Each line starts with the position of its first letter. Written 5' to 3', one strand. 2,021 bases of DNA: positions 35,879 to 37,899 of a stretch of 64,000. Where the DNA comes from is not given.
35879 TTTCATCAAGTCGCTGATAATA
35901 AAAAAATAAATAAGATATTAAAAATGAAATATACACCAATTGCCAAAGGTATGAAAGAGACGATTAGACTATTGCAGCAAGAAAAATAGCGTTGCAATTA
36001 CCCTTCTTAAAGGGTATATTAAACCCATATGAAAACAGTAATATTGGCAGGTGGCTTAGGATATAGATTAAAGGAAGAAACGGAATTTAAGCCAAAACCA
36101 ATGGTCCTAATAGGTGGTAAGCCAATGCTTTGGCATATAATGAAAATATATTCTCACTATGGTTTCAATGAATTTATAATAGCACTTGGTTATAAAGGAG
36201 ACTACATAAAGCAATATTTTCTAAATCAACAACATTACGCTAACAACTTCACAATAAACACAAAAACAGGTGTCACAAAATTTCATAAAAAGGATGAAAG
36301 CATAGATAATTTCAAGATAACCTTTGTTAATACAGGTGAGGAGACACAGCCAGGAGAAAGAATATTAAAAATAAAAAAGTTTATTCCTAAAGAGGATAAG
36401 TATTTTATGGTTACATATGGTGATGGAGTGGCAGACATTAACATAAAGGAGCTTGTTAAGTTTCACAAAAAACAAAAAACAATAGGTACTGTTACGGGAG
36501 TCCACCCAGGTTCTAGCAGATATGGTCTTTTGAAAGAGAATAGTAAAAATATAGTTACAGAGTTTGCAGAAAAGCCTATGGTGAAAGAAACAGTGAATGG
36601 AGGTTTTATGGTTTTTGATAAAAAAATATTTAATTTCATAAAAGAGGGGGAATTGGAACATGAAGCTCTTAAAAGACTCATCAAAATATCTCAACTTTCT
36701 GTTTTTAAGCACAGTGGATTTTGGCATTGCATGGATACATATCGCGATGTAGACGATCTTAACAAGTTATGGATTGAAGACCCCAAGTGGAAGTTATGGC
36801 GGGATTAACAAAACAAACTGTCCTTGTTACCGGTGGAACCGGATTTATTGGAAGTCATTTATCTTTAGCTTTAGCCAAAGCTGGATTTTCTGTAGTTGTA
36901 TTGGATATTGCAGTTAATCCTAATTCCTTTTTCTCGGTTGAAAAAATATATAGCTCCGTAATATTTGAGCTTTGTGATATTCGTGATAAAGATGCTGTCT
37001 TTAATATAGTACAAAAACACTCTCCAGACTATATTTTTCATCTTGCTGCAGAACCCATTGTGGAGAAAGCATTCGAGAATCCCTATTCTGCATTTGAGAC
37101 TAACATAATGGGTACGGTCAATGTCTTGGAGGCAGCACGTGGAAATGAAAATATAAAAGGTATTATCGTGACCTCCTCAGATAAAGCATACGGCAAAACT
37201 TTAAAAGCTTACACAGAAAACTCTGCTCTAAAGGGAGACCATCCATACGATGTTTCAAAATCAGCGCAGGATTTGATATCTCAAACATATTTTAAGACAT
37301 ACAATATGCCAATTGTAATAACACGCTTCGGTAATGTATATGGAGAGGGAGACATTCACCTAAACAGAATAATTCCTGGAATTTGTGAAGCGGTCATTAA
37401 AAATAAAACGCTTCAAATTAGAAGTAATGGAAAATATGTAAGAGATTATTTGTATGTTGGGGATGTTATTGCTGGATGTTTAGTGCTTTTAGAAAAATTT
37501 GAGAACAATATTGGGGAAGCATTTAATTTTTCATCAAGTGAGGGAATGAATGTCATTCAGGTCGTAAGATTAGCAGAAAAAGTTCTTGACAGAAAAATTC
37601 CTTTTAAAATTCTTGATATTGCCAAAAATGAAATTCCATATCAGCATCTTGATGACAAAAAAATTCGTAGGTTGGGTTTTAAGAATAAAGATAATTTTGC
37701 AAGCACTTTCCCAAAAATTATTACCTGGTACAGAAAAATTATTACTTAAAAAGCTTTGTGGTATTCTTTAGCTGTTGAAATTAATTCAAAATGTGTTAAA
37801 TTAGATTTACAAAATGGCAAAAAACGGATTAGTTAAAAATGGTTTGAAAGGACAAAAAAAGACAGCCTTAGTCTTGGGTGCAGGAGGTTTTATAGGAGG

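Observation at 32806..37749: CDP-hexose module: rfbF and rfbG next to a His-for-Lys DegT enzyme and an SDR reductase, with no E3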

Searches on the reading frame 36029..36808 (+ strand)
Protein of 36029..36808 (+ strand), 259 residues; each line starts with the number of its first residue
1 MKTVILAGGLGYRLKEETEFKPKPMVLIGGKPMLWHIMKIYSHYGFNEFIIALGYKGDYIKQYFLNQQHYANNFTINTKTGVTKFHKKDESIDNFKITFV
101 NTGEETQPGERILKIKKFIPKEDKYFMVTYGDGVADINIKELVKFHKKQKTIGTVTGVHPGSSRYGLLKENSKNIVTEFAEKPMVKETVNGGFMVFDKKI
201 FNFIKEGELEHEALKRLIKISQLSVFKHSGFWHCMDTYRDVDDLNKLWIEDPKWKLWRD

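Call 3: search_protein_families(library=ncbifam, proteins=[window:36029-36808:+], max_evalue=0.00001)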
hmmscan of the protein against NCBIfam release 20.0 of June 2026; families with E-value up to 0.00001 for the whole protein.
window:36029-36808:+ (259 aa): 19 families
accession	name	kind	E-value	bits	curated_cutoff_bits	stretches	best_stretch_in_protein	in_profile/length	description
TIGR02623.1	G1P_cyt_trans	equivalog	3.3e-82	275.8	300.25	1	1-257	1-255/255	glucose-1-phosphate cytidylyltransferase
TIGR03992.1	Arch_glmU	subfamily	2.9e-26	92.2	292.1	2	1-73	1-73/393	bifunctional sugar-1-phosphate nucleotidylyltransferase/acetyltransferase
NF041313.1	UDPGP_AglF_Halo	equivalog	2.6e-20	72.9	400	2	1-65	1-65/234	UTP--glucose-1-phosphate uridylyltransferase AglF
NF049965.1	GlMnHpPGnyltfHddC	equivalog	6.9e-19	68.4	300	1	1-67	1-67/221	D-glycero-D-manno-heptose 1-phosphate guanosyltransferase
NF052502.1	man1P_GTase_Rv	exception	6.7e-17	61.4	440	2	2-70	2-70/352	mannose-1-phosphate guanylyltransferase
NF041173.1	Sug_nt_acttase_Thmprot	equivalog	8.6e-17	61.2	600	1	1-251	1-230/405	bifunctional sugar-1-phosphate nucleotidylyltransferase/acetyltransferase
NF045761.1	NAMPUrTaseMurU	equivalog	3.4e-14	53.2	250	1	1-73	1-73/226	N-acetylmuramate alpha-1-phosphate uridylyltransferase MurU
NF041135.1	IPPtranDIPPsyn_Thcocales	equivalog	8.2e-14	51.4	580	1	1-78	1-74/419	bifunctional L-myo-inositol-1-phosphate cytidylyltransferase/CDP-L-myo-inositol myo-inositolphosphotransferase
TIGR01099.1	galU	equivalog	6.8e-13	48.8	326.8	1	1-206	2-216/261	UTP--glucose-1-phosphate uridylyltransferase GalU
TIGR01173.1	glmU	equivalog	2.5e-12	46.4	366.85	1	1-72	1-66/452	bifunctional UDP-N-acetylglucosamine diphosphorylase/glucosamine-1-phosphate N-acetyltransferase GlmU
TIGR01208.1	rmlA_long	equivalog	7e-12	44.9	320.25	0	2-75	1-75/353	glucose-1-phosphate thymidylyltransferase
TIGR02091.1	glgC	equivalog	2.6e-11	43.2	424.9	1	3-199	3-201/364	glucose-1-phosphate adenylyltransferase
NF003670.0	PRK05293.1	equivalog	1e-10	41.1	470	1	3-201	7-201/382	glucose-1-phosphate adenylyltransferase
NF001947.0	PRK00725.1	subfamily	8.5e-10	38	470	0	3-32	19-48/426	glucose-1-phosphate adenylyltransferase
NF010934.1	PRK14354.1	equivalog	2.5e-08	32.9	450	0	3-72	2-68/447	bifunctional UDP-N-acetylglucosamine diphosphorylase/glucosamine-1-phosphate N-acetyltransferase GlmU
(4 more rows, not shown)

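Call 4: search_protein_families(library=pfam, proteins=[window:36029-36808:+], max_evalue=0.00001)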
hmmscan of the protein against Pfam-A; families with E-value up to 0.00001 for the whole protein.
window:36029-36808:+ (259 aa): 2 families
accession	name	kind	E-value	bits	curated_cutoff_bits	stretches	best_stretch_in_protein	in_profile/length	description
PF00483.29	NTP_transferase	-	1.5e-23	84.1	21.2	1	2-211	1-194/245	Nucleotidyl transferase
PF12804.13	NTP_transf_3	-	8.9e-07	29.7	27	1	4-56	2-49/160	MobA-like NTP transferase domain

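Call 48: search_solved_structures(query=window:36029-36808:+, max_evalue=1e-10, show_alignments=1)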
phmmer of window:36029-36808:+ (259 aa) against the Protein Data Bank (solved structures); distinct sequences matched with E-value up to 1e-10: 8.
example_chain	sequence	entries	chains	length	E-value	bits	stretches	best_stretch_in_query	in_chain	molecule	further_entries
1tzf_A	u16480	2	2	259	2.1e-57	197.3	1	2-257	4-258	Glucose-1-phosphate cytidylyltransferase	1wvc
7whr_B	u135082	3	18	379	2.9e-16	62.5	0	96-235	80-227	Nucleotidyl transferase family protein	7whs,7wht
8x7s_B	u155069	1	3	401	7.4e-16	61.1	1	1-208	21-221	UTP--glucose-1-phosphate uridylyltransferase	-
8yre_D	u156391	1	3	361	5.9e-14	54.9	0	1-62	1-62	Mannose-1-phosphate guanylyltransferase 1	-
7x8j_A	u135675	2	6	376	6.8e-14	54.7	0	1-62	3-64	Mannose-1-phosphate guanylyltransferase 1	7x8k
6jq8_A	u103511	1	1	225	2.1e-13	53.1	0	3-62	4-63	Putative 6-deoxy-D-mannoheptose pathway protein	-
5xhw_A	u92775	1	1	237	2.8e-13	52.7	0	3-62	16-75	Putative 6-deoxy-D-mannoheptose pathway protein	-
7d72_K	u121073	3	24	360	1.1e-11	47.4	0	1-65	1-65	Mannose-1-phosphate guanyltransferase beta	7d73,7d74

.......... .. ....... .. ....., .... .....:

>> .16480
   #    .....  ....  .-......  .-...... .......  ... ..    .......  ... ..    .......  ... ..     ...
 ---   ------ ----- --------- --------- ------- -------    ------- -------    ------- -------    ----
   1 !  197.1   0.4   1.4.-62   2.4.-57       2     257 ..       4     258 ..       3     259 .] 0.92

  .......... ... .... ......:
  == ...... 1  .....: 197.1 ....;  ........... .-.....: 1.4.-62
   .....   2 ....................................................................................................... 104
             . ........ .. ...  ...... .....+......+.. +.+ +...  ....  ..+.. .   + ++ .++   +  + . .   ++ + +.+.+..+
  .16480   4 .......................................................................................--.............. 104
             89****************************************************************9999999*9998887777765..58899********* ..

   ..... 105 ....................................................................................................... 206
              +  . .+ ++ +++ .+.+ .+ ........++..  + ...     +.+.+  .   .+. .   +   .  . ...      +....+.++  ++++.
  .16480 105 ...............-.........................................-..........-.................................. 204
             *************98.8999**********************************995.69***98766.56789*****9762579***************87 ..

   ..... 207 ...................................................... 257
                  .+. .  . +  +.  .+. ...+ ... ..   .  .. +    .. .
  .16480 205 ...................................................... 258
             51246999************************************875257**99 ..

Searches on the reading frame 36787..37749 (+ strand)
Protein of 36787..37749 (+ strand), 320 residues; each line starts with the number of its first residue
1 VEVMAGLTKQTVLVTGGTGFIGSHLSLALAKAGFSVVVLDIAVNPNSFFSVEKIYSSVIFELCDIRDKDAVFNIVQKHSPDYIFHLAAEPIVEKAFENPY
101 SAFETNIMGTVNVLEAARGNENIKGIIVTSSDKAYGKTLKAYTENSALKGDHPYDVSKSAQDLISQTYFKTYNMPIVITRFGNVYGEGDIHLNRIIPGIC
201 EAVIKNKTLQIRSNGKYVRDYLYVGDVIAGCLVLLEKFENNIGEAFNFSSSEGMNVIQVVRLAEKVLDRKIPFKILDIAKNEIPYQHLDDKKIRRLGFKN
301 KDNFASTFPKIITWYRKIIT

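Call 3: search_protein_families(library=ncbifam, proteins=[window:36787-37749:+], max_evalue=0.00001)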
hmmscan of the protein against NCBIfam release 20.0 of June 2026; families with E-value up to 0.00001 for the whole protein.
window:36787-37749:+ (320 aa): 31 families (the best 25 are shown)
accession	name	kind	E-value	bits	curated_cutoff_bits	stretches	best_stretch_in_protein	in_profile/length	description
TIGR02622.1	CDP_4_6_dhtase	equivalog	9.3e-58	196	278.45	1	9-318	4-333/352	CDP-glucose 4,6-dehydratase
TIGR01181.1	dTDP_gluc_dehyt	equivalog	3.4e-52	177.5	365.1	1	12-317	2-313/321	dTDP-glucose 4,6-dehydratase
TIGR04180.1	EDH_00030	hypoth_equivalog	1.4e-39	136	475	1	12-273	1-262/297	NAD-dependent 4,6-dehydratase LegB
TIGR01179.1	galE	equivalog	1.4e-38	132.6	262.3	1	12-308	2-318/332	UDP-glucose 4-epimerase GalE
NF007582.0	PRK10217.1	equivalog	9.2e-36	123.7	698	1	10-315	2-331/355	dTDP-glucose 4,6-dehydratase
NF007490.0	PRK10084.1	subfamily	1.4e-34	119.6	649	1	12-315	3-334/361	dTDP-glucose 4,6-dehydratase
NF007956.0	PRK10675.1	subfamily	2.6e-25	89.3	394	1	11-293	2-306/338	UDP-glucose 4-epimerase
TIGR02197.1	heptose_epim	equivalog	2.1e-20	73.1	274.6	1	12-286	1-280/316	ADP-glyceromanno-heptose 6-epimerase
NF011728.1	PRK15181.1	equivalog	4.1e-15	55.6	760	1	8-232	14-246/348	Vi polysaccharide biosynthesis UDP-N-acetylglucosaminuronic acid C-4 epimerase TviC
NF043036.1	ErythonDh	equivalog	3.1e-14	52.9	325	1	12-168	3-163/321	D-erythronate dehydrogenase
TIGR03466.1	HpnA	hypoth_equivalog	2.7e-13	49.5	367.65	1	11-191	2-177/327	hopanoid-associated sugar epimerase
TIGR03589.1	PseB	equivalog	8.2e-13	48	407.75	1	8-135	3-129/324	UDP-N-acetylglucosamine 4,6-dehydratase (inverting)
NF042422.1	oxyalk_red_OleD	equivalog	8.5e-13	48.4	580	1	12-261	3-244/329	2-alkyl-3-oxoalkanoate reductase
NF047922.1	GDPFucSynFcl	equivalog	2.8e-12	46.7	500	1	63-315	37-301/308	GDP-L-fucose synthase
TIGR01472.1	gmd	equivalog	6.2e-12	45.4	415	1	12-273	3-274/342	GDP-mannose 4,6-dehydratase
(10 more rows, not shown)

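Call 4: search_protein_families(library=pfam, proteins=[window:36787-37749:+], max_evalue=0.00001)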
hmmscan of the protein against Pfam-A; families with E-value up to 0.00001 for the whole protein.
window:36787-37749:+ (320 aa): 7 families
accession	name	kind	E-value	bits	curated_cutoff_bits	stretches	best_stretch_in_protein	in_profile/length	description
PF01370.27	Epimerase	-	2.7e-51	174.7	20.9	1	12-247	1-238/240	NAD dependent epimerase/dehydratase family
PF16363.11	GDP_Man_Dehyd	-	4.4e-49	168.2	27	1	13-275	1-274/332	GDP-mannose 4,6 dehydratase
PF02719.21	Polysacc_synt_2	-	8.3e-22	78.1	20.2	1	12-186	1-173/293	Polysaccharide biosynthesis protein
PF01073.25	3Beta_HSD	-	2.1e-16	60.2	22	1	13-229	1-223/280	3-beta hydroxysteroid dehydrogenase/isomerase family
PF04321.23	RmlD_sub_bind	-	4.4e-13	49.4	27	1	11-188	2-155/287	RmlD substrate binding domain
PF07993.18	NAD_binding_4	-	2.4e-09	37.2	20.1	1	81-199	90-226/258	Male sterility protein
PF00106.31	adh_short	-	8.3e-07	29.1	26.6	1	10-129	1-133/195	short chain dehydrogenase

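Call 49: search_solved_structures(query=window:36787-37749:+, max_evalue=1e-25)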
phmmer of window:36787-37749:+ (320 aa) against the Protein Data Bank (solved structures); distinct sequences matched with E-value up to 1e-25: 21.
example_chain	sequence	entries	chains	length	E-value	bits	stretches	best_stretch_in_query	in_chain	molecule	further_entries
1rkx_A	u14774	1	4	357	1.8e-35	126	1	11-317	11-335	CDP-glucose-4,6-dehydratase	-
4zrm_A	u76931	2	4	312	8.1e-34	120.6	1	11-318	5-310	UDP-glucose 4-epimerase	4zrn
6bi4_A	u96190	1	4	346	9.2e-34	120.4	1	10-317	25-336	dTDP-glucose 4,6-dehydratase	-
1bxk_A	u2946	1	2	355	4.6e-32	114.9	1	11-315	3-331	PROTEIN (DTDP-GLUCOSE 4,6-DEHYDRATASE)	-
1wvg_A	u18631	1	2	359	4.9e-32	114.8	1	11-317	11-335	CDP-glucose 4,6-dehydratase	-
6pmh_A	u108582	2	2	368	1.3e-30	110.1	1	10-265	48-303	UDP-glucose 4-epimerase related protein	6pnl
2hun_A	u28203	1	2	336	2.9e-30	108.9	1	11-317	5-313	336aa long hypothetical dTDP-glucose 4,6-dehydratase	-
8du1_A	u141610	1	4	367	4e-30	108.5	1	11-315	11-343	dTDP-glucose 4,6-dehydratase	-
6vlo_A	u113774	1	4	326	5e-30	108.2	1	10-316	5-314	Putative dTDP-D-glucose 4,6-dehydratase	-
9rl0_E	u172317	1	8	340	8.8e-30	107.4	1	12-319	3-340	CDP-tyvelose 2-epimerase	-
1g1a_A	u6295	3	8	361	1.1e-28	103.7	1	12-316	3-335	DTDP-D-GLUCOSE 4,6-DEHYDRATASE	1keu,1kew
8shh_A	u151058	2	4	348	4.9e-28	101.6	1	11-316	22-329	dTDP-glucose 4,6-dehydratase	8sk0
6zl6_A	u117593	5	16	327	1.7e-27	99.8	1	12-272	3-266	Epimerase domain-containing protein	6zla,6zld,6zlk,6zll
6zlj_A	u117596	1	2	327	6.2e-27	98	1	12-272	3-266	Epimerase domain-containing protein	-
8rdg_A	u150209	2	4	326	6.6e-27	97.9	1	12-275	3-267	SDR family NAD(P)-dependent oxidoreductase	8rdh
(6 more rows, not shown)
